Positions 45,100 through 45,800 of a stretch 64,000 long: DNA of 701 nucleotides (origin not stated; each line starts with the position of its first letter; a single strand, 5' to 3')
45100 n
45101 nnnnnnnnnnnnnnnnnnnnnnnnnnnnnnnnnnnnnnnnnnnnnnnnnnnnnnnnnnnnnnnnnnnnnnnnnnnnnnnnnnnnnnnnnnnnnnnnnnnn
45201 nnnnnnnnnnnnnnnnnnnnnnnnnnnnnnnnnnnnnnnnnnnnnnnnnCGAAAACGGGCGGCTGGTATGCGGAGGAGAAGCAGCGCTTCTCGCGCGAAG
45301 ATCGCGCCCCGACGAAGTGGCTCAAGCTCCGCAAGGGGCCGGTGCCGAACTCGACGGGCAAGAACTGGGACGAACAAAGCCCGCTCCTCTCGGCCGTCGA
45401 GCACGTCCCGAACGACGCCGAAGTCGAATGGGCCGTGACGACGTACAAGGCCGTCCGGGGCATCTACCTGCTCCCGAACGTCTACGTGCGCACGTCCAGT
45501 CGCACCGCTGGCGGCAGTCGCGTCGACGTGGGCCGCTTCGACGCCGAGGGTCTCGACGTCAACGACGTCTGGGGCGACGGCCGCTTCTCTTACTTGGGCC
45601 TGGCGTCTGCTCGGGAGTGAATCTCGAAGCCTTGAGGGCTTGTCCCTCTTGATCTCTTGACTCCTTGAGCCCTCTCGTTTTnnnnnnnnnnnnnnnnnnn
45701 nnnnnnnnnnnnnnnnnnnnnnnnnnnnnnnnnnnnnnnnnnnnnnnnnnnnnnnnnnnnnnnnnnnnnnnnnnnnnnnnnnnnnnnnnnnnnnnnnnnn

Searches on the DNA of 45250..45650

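Call 52: search_rna_families(source=window, start=45250, end=45650, threshold=evalue, max_evalue=1)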
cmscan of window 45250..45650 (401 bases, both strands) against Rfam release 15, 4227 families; matches with E-value up to 1: 1.
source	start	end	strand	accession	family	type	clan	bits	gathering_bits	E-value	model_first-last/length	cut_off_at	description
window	45286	45306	-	RF01111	SBWMV2_UPD-PKk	Cis-reg;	-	17.4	35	0.95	1-21/21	no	Pseudoknot of upstream pseudoknot domain (UPD) of the 3'UTR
